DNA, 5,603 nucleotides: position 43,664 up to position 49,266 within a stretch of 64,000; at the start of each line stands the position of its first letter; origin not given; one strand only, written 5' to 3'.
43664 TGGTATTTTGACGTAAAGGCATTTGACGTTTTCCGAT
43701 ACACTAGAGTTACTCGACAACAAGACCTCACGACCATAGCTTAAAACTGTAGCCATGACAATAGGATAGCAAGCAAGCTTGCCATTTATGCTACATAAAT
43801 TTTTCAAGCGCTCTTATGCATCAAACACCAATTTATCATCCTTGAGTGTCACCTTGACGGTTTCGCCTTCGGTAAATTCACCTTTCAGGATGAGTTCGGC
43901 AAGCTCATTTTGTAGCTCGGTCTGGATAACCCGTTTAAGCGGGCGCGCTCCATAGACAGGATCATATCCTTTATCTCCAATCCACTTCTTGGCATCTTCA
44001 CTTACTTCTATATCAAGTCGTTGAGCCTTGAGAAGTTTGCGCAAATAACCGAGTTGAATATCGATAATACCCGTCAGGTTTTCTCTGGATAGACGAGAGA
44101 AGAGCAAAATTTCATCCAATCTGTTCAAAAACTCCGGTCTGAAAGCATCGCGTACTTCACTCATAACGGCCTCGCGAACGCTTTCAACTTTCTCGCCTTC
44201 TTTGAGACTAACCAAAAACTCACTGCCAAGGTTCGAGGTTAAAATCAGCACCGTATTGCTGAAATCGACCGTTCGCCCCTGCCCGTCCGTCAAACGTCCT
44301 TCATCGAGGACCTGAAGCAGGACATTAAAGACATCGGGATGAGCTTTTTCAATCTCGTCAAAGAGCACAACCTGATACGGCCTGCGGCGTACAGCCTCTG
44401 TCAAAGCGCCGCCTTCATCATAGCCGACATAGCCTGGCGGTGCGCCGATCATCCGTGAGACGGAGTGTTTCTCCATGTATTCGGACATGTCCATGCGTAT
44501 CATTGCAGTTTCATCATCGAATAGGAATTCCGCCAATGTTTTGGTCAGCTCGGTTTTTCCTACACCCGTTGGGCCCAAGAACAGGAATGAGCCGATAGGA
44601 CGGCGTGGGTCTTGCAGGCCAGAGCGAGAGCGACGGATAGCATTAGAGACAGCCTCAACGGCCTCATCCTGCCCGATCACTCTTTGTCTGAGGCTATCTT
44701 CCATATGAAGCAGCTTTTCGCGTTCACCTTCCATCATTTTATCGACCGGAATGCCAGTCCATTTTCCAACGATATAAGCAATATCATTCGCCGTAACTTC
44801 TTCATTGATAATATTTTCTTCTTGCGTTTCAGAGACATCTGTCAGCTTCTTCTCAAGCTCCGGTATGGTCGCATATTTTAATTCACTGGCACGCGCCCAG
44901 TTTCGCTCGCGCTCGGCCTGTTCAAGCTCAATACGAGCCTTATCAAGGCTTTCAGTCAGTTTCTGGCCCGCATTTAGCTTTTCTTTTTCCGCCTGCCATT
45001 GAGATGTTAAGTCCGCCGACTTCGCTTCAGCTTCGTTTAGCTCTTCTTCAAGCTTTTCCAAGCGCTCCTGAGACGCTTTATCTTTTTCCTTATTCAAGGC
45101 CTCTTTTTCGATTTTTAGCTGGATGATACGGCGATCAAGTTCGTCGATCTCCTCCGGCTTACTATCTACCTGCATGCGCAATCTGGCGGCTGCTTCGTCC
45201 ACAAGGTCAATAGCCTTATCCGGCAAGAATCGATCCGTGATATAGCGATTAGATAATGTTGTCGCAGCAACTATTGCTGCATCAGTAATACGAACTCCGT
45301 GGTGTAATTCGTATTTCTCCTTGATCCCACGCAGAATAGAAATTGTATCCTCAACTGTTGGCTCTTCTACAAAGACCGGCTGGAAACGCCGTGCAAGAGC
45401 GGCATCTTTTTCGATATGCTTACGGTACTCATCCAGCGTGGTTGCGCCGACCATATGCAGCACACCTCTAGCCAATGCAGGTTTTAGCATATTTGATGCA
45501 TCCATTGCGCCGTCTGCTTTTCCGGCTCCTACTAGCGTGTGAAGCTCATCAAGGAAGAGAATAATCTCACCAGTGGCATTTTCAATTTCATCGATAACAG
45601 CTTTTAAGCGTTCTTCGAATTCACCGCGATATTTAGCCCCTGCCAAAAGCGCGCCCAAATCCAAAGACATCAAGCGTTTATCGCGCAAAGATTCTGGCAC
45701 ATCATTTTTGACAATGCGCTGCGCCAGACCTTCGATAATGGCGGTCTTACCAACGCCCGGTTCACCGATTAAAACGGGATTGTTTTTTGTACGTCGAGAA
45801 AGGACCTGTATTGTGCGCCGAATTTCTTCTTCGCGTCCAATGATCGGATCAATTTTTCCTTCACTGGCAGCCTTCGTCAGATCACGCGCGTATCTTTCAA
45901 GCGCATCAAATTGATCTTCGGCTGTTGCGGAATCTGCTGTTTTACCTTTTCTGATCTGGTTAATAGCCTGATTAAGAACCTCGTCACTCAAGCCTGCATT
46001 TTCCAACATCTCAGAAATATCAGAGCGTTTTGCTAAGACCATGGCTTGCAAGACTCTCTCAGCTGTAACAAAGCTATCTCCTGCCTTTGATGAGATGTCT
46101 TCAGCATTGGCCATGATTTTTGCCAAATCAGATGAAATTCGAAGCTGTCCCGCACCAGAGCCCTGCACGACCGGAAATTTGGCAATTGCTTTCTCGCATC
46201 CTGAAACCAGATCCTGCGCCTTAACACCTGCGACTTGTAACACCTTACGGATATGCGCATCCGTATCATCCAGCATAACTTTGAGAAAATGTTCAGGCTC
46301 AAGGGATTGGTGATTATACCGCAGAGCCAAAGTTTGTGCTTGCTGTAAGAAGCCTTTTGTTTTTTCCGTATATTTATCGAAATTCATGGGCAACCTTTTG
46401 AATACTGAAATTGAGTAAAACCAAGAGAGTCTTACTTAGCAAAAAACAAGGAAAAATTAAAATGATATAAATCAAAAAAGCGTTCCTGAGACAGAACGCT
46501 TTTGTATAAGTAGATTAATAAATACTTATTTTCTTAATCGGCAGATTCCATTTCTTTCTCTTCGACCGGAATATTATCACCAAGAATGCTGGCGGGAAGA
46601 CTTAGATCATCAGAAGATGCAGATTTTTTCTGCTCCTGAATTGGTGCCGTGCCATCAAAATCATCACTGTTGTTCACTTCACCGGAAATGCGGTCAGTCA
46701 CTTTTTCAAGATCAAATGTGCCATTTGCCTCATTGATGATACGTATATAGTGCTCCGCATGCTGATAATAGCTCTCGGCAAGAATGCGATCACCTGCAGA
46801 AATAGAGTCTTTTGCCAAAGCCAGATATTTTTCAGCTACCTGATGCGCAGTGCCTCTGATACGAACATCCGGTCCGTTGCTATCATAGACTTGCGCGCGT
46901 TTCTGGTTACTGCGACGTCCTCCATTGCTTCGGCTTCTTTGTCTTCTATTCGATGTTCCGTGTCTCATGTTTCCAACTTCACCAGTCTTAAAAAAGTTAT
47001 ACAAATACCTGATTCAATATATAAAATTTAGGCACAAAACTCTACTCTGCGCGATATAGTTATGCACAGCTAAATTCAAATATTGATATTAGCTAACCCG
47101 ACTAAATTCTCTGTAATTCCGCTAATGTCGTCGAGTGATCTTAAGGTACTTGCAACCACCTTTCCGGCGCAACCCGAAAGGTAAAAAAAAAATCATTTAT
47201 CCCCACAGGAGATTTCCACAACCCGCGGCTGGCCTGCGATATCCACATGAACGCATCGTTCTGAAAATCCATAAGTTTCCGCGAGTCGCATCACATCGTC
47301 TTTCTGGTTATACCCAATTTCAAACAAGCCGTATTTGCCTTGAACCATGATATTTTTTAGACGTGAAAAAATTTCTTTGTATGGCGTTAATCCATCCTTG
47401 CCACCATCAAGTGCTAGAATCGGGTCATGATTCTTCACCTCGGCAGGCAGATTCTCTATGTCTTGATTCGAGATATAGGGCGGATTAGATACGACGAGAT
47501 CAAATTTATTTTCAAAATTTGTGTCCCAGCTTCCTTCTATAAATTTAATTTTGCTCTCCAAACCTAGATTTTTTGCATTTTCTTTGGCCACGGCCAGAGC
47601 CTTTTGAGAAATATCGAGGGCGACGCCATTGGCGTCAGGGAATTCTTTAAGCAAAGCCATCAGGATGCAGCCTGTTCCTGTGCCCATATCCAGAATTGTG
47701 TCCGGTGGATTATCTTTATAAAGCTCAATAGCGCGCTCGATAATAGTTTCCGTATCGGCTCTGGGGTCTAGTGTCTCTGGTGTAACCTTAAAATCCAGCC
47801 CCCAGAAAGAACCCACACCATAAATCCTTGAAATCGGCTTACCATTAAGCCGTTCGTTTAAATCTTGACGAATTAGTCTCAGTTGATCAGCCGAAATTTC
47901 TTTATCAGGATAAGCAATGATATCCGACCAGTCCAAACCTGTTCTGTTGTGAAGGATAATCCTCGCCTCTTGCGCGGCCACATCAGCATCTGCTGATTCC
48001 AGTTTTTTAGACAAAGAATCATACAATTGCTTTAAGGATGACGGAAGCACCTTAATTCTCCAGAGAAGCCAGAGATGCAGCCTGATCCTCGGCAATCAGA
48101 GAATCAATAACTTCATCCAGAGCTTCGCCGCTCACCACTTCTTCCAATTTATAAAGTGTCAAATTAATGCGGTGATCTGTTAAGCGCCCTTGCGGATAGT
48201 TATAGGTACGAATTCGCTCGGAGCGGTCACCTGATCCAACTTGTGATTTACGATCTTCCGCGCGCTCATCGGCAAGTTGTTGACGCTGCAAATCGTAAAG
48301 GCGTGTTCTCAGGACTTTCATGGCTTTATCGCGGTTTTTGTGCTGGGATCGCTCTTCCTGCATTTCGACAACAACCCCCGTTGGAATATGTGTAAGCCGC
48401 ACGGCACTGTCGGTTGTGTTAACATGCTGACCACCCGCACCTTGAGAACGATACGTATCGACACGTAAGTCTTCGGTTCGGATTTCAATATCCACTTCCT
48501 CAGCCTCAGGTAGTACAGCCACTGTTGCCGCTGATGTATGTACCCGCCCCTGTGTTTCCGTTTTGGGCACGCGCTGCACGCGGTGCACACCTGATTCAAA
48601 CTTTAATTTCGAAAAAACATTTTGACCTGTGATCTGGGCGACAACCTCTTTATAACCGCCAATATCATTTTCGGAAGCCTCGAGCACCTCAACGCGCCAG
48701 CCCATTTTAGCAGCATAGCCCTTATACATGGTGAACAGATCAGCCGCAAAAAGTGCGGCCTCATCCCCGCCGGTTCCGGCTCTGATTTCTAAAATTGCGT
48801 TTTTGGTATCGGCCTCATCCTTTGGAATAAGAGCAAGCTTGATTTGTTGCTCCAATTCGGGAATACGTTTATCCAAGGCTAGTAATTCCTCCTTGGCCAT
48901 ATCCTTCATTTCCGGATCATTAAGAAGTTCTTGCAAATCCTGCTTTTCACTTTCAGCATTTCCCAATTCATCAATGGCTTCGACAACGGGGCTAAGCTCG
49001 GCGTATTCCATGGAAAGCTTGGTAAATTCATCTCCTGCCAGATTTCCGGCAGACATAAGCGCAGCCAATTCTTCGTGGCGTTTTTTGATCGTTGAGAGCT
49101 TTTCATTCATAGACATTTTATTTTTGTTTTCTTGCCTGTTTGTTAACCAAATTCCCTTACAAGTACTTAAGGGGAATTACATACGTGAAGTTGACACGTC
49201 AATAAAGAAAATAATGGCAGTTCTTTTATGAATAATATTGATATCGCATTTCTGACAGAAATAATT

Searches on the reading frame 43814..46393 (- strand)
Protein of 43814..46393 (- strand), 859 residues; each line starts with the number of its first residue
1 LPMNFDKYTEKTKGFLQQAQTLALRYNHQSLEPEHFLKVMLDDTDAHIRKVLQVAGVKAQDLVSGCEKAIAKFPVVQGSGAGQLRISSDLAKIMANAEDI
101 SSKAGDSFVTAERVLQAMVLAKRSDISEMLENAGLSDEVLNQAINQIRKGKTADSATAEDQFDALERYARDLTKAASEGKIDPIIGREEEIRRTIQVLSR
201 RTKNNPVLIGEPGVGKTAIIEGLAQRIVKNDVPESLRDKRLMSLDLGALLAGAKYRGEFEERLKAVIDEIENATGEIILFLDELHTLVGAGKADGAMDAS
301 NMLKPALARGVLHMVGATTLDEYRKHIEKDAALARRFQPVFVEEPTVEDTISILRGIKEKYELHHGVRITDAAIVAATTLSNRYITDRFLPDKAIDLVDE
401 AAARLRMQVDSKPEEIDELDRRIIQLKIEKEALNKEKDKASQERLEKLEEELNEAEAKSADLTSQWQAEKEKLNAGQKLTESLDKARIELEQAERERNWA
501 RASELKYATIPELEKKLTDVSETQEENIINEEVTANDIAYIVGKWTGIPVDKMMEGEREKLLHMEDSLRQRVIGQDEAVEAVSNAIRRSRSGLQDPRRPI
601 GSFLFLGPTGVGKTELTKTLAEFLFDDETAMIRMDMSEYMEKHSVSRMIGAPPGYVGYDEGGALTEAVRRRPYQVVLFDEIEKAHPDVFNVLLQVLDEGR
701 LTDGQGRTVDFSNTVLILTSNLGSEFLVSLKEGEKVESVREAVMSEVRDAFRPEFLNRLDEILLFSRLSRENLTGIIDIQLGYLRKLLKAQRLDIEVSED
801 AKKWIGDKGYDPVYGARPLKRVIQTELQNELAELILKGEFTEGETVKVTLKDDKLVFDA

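Call 10: search_protein_families(library=pfam, proteins=[window:43814-46393:-], max_evalue=0.001)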
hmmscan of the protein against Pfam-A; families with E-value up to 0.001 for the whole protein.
window:43814-46393:- (859 aa): 23 families
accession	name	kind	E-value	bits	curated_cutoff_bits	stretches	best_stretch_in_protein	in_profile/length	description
PF07724.20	AAA_2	-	6.5e-71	238.2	27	1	598-762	1-166/166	AAA domain (Cdc48 subfamily)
PF17871.7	AAA_lid_9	-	2.7e-37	127.3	22.8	1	346-448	1-103/104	AAA lid domain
PF10431.15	ClpB_D2-small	-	1.3e-28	99.2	21.9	1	768-848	1-81/81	C-terminal, D2-small domain, of ClpB protein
PF00004.35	AAA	-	8.4e-22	78.5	21.2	2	207-319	2-109/131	ATPase family associated with various cellular activities (AAA)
PF07728.20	AAA_5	-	5.6e-20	72.2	22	1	603-723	2-124/139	AAA domain (dynein-related subfamily)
PF02861.25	Clp_N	-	8.2e-18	64.7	20.7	2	19-69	1-51/53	Clp amino terminal domain, pathogenicity island component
PF13191.12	AAA_16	-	2.4e-10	41.6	32.6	1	184-231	2-52/167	AAA ATPase domain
PF13401.12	AAA_22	-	7.8e-10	39.6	27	0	602-697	7-109/130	AAA domain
PF00158.32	Sigma54_activat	-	1.7e-07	31.5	20.2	0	601-703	23-124/168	Sigma-54 interaction domain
PF05621.17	TniB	-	6e-07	29.5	22.4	1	198-343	30-185/189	Bacterial TniB protein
PF12775.13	AAA_7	-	7.1e-07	29.4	25.8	0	602-649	35-82/181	P-loop containing dynein motor region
PF20720.3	nSTAND3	-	8.2e-06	26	27.2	0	202-230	16-44/155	Novel STAND NTPase 3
PF13521.12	AAA_28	-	2e-05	25.3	27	0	207-239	3-35/164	AAA domain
PF20030.5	bpMoxR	-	6.5e-05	22.5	27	0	603-707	34-132/205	MoxR domain in the MoxR-vWA-beta-propeller ternary systems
PF01695.23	IstB_IS21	-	0.00016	21.7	24.1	0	201-266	90-151/238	IstB-like ATP binding protein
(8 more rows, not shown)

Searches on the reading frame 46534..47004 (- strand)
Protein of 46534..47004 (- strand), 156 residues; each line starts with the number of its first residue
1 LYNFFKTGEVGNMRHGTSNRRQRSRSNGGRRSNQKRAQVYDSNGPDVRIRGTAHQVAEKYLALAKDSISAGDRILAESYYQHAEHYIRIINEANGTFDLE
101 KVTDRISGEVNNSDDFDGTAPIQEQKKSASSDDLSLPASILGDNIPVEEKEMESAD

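Call 37: search_protein_families(library=pfam, proteins=[window:46534-47004:-], max_evalue=0.00001)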
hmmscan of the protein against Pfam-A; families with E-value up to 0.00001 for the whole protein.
window:46534-47004:- (156 aa): 1 family
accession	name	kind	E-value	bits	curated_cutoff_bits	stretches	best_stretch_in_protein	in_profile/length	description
PF13763.11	DUF4167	-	2.8e-29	101.6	25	1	21-94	1-76/78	Domain of unknown function (DUF4167)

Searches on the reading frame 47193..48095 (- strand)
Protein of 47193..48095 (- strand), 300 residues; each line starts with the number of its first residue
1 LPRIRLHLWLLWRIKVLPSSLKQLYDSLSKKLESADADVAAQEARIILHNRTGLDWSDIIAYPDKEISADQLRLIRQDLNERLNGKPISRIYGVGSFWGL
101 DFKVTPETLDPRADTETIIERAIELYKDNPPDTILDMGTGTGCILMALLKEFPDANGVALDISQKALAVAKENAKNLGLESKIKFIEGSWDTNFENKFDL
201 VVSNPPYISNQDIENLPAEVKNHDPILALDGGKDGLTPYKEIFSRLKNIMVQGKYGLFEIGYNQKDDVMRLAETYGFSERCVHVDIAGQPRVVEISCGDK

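Call 37: search_protein_families(library=pfam, proteins=[window:47193-48095:-], max_evalue=0.00001)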
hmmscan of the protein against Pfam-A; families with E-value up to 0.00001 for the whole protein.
window:47193-48095:- (300 aa): 10 families
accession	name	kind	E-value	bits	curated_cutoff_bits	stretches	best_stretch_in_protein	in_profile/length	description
PF05175.20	MTS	-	2.4e-15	57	23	1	131-213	32-114/170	Methyltransferase small domain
PF13847.12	Methyltransf_31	-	2.8e-14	53.5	27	1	132-214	5-82/145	Methyltransferase domain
PF13649.12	Methyltransf_25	-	2.6e-13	50.9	27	1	134-221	1-90/97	Methyltransferase domain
PF17827.6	PrmC_N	-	4.3e-11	43.6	23.4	1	23-93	1-71/71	PrmC N-terminal domain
PF08242.18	Methyltransf_12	-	1.6e-08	35.6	30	1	135-204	1-72/98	Methyltransferase domain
PF08241.18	Methyltransf_11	-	2.9e-08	34.7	21.2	1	135-204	1-67/95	Methyltransferase domain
PF06325.19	PrmA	-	2.1e-07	31.2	22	1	128-204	159-233/296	Ribosomal protein L11 methyltransferase (PrmA)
PF01170.24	UPF0020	-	7.4e-07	29.5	22.3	1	154-207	76-131/197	RMKL-like, methyltransferase domain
PF07669.17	Eco57I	-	2.2e-06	28.3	25.3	1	178-215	51-92/171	Eco57I restriction-modification methylase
PF00891.24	Methyltransf_2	-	2.7e-06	27.3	22.3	1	87-190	16-120/210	O-methyltransferase domain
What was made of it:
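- RF1 and PrmC are encoded at 48052-49116 and 47193-48095 (call 37).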

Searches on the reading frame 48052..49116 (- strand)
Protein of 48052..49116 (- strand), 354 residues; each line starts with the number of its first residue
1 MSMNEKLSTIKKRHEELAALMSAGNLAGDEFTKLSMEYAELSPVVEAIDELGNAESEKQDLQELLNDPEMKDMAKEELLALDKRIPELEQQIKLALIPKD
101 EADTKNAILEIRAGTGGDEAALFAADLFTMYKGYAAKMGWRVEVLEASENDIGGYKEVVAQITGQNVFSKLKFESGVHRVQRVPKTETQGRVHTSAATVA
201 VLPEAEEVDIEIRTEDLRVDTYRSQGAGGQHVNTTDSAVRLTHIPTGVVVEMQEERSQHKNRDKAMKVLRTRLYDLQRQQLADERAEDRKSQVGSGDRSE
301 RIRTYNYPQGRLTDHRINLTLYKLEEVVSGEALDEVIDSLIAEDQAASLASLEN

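Call 37: search_protein_families(library=pfam, proteins=[window:48052-49116:-], max_evalue=0.00001)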
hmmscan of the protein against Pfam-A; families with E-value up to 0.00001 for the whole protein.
window:48052-49116:- (354 aa): 2 families
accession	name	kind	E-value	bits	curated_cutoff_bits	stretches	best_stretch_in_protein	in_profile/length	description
PF03462.23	PCRF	-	1.1e-71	241.2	24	1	10-199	1-194/194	PCRF domain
PF00472.26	RF-1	-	7.4e-45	152.1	35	1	206-316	1-116/116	RF-1 domain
